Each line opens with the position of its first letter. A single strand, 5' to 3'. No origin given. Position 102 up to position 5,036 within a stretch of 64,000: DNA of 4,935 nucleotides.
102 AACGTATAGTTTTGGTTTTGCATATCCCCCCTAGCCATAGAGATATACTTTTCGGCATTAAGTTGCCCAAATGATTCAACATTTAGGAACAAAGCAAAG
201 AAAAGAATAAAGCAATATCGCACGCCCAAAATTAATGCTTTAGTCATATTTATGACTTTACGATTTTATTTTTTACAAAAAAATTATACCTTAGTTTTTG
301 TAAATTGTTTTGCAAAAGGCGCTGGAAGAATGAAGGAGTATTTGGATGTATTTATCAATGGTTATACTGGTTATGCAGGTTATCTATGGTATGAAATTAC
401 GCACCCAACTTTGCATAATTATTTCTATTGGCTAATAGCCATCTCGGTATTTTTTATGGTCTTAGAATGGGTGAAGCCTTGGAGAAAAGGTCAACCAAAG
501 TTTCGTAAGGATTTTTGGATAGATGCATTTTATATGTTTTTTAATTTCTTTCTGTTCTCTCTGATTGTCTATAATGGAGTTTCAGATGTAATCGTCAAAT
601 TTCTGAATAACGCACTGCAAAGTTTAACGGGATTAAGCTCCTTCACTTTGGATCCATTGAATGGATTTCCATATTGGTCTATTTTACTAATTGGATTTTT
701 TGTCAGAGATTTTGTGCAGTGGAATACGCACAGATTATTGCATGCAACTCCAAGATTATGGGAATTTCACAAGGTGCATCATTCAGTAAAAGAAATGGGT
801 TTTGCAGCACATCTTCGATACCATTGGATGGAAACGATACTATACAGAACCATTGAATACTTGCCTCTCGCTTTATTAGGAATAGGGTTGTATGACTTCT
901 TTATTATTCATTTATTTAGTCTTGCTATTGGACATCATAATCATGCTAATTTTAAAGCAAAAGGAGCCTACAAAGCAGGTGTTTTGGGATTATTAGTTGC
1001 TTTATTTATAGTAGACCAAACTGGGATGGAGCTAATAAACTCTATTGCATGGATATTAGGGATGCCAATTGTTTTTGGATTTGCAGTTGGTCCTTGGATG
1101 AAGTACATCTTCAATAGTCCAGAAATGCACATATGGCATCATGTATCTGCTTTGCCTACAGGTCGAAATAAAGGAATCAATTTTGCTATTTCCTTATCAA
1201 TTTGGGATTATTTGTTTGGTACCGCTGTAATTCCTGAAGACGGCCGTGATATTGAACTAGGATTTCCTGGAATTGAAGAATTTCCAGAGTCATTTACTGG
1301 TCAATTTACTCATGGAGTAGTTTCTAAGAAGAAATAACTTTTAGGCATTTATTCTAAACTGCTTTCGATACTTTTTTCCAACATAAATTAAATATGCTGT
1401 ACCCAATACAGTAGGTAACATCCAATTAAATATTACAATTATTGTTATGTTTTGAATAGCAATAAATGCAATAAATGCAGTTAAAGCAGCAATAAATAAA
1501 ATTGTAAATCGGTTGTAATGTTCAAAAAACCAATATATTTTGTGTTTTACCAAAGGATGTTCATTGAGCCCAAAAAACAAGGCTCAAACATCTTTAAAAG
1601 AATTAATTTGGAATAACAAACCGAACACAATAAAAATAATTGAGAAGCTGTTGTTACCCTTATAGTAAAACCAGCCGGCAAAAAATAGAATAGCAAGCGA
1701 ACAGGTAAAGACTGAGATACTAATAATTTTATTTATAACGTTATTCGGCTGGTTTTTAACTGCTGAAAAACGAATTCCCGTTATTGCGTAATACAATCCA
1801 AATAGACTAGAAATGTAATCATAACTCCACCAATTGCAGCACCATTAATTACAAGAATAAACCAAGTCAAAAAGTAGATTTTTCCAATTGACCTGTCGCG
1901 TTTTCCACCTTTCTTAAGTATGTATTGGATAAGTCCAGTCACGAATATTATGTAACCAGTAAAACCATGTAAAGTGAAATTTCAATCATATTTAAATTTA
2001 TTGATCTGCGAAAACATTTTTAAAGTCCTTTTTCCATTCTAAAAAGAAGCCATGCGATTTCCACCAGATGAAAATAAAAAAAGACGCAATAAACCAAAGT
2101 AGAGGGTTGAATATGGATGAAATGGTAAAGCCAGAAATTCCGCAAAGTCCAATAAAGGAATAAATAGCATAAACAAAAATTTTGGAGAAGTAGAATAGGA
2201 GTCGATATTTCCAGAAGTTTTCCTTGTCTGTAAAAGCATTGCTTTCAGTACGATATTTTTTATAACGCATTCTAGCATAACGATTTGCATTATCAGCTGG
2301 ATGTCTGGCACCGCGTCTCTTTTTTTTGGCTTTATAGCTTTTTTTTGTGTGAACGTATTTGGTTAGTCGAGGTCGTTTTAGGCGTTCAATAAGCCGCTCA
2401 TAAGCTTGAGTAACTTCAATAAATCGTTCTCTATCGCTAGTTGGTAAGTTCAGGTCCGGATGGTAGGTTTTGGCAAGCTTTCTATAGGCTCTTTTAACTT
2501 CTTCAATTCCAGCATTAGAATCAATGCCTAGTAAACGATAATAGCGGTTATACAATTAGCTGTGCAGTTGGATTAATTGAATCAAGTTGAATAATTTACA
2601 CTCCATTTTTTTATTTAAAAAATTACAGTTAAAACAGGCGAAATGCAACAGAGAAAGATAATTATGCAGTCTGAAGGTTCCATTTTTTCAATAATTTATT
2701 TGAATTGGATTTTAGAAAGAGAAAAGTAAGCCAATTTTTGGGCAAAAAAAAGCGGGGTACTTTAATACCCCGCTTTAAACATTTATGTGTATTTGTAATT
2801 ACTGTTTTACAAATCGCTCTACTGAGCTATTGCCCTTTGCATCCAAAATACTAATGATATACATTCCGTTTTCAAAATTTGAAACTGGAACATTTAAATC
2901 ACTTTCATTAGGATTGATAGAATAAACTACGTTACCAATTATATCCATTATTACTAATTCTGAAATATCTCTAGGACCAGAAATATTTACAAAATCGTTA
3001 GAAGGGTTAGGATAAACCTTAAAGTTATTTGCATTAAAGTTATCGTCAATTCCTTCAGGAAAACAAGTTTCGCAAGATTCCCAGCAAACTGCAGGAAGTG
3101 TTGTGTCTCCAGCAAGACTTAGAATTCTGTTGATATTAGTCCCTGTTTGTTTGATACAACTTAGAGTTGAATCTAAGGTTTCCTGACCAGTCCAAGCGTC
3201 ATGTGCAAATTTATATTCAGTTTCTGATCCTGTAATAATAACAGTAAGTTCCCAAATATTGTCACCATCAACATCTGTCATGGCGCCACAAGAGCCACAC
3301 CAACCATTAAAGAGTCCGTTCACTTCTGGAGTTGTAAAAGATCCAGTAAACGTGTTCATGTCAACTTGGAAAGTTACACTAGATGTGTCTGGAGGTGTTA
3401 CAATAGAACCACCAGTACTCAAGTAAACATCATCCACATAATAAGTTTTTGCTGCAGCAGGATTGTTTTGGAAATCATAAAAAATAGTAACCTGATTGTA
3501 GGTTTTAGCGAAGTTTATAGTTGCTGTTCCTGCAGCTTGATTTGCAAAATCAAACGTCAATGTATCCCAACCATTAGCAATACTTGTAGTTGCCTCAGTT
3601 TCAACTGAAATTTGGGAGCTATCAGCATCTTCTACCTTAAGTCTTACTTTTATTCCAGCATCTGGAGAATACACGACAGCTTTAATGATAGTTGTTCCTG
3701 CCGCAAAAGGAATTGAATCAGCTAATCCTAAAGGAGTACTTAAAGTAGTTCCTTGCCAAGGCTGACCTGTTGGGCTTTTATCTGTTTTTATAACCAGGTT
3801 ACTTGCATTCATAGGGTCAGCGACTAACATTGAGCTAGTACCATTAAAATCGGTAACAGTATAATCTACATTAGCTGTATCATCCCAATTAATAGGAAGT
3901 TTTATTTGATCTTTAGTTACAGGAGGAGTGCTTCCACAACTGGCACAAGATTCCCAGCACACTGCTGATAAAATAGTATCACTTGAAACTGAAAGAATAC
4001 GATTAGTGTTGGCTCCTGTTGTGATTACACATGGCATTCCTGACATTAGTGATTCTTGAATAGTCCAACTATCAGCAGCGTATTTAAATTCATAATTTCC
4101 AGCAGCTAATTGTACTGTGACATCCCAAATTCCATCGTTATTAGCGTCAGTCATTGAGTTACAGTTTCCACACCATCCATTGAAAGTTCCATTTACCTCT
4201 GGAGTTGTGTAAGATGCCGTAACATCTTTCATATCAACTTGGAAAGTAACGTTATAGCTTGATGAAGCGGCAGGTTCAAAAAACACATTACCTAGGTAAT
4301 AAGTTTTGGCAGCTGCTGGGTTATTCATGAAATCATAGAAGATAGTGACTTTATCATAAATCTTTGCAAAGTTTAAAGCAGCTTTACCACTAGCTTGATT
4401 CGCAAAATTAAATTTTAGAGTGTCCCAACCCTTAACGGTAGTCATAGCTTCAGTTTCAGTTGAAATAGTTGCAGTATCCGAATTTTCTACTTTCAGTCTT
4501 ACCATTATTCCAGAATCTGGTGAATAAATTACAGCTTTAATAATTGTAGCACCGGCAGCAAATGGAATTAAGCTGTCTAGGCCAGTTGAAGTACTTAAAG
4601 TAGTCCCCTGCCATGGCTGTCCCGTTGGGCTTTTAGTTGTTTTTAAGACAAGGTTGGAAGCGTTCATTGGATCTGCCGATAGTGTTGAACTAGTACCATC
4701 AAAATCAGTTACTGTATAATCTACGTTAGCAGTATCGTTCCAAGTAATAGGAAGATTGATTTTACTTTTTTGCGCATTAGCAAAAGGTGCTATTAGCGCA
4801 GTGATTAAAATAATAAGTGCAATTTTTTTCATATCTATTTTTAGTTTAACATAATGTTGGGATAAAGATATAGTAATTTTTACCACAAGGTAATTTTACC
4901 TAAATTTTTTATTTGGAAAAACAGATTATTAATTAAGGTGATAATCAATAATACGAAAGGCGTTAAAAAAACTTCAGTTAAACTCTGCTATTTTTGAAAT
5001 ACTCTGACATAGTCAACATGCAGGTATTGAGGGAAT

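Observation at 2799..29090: Bipartite laminarin-type PUL with a phosphorylase in place of the usual GH3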

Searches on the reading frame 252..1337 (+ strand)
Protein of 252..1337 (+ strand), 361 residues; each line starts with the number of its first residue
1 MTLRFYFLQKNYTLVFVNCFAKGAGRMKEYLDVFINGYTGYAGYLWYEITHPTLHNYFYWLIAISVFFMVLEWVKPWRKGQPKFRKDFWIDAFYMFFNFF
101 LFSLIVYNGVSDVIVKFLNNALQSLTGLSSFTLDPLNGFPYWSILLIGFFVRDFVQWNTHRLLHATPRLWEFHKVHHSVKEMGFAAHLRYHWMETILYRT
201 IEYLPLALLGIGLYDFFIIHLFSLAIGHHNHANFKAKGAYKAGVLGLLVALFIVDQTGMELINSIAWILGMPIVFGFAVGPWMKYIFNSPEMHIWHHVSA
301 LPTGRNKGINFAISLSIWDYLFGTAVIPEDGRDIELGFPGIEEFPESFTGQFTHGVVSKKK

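Call 12: search_protein_families(library=pfam, proteins=[window:252-1337:+], max_evalue=0.0001)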
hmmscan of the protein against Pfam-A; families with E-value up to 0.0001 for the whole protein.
window:252-1337:+ (361 aa): 1 family
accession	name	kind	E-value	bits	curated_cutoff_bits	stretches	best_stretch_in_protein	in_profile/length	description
PF04116.19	FA_hydroxylase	-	6.1e-20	72.4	31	2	146-235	2-92/132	Fatty acid hydroxylase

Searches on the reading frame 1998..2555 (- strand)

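Call 12: search_protein_families(library=pfam, proteins=[window:1998-2555:-], max_evalue=0.0001)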
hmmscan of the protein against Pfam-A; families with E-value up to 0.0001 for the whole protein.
window:1998-2555:- (185 aa): 1 family
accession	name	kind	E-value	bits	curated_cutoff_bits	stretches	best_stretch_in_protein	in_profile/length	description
PF00226.36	DnaJ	-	9.6e-16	58.1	27.8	1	5-61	2-59/63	DnaJ domain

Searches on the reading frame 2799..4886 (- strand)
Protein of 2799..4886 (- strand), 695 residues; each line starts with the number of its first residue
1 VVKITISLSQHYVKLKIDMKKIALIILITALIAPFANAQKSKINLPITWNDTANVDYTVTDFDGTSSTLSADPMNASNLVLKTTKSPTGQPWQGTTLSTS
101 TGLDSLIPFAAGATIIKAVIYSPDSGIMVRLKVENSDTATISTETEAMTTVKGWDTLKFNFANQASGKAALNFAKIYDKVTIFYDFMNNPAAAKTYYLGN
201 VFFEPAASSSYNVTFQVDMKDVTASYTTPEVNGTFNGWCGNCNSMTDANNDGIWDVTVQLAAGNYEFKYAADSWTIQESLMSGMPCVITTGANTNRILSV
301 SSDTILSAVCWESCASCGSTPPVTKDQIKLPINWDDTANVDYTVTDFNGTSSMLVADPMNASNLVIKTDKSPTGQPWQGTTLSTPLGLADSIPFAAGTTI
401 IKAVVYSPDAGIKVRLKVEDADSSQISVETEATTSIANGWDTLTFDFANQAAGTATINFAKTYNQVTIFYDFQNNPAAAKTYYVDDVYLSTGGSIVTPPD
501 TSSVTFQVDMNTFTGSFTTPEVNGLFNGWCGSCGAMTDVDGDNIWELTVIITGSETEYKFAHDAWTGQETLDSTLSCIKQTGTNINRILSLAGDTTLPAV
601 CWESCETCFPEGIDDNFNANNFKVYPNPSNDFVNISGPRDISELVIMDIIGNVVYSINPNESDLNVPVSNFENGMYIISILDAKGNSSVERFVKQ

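Call 3: search_protein_families(library=pfam, proteins=[window:2799-4886:-], max_evalue=0.001)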
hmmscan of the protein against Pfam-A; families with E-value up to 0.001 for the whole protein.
window:2799-4886:- (695 aa): 5 families
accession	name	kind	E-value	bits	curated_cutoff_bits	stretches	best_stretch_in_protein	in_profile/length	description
PF18962.6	Por_Secre_tail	-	2.8e-10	40.8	27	1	624-691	1-72/75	Secretion system C-terminal sorting domain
PF02922.24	CBM_48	-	1.1e-07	32.5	22.4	0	230-271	26-68/83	Carbohydrate-binding module 48 (Isoamylase N-terminal domain)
PF22058.2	X25_BaPul_like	-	1.8e-07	31.6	27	1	234-275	14-57/87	Pullulanase X25 domain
PF16561.11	AMPK1_CBM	-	1.6e-05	25.4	26.8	0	231-279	16-62/85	Glycogen recognition site of AMP-activated protein kinase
PF18099.7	CBM_35_2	-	3.6e-05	24.2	23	0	390-451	31-89/112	Carbohydrate binding module (family 35)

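Call 6: search_protein_families(library=ncbifam, proteins=[window:2799-4886:-], max_evalue=0.01)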
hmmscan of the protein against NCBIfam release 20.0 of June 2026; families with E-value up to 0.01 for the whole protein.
window:2799-4886:- (695 aa): 6 families
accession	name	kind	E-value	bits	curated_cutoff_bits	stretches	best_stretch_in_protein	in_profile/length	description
TIGR04183.1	Por_Secre_tail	domain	3.3e-09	36.6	23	1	624-695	1-72/72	T9SS type A sorting domain-containing protein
NF038113.1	T9SSA_dep_M36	equivalog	8e-09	34.2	885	1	614-689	785-863/869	T9SS-dependent M36 family metallopeptidase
TIGR01515.1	branching_enzym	equivalog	1.5e-05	23.8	463.95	0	521-573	43-95/607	1,4-alpha-glucan branching enzyme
NF003811.1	PRK05402.1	equivalog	1.5e-05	23.7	741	0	230-278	44-92/619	1,4-alpha-glucan branching protein GlgB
NF011293.0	PRK14705.1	equivalog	0.0079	13.8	2376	0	230-274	653-701/1224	1,4-alpha-glucan branching enzyme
NF045517.1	halo_surf_dom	domain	0.0081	16.3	40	0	397-455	11-67/88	BGTF surface domain-containing protein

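Call 43: search_solved_structures(query=window:2799-4886:-, max_evalue=0.01)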
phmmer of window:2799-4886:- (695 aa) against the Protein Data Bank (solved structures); distinct sequences matched with E-value up to 0.01: 1.
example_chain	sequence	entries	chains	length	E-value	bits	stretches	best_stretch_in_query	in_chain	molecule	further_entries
8qx6_A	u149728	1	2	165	0.00017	23.4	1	329-487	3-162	PKD domain-containing protein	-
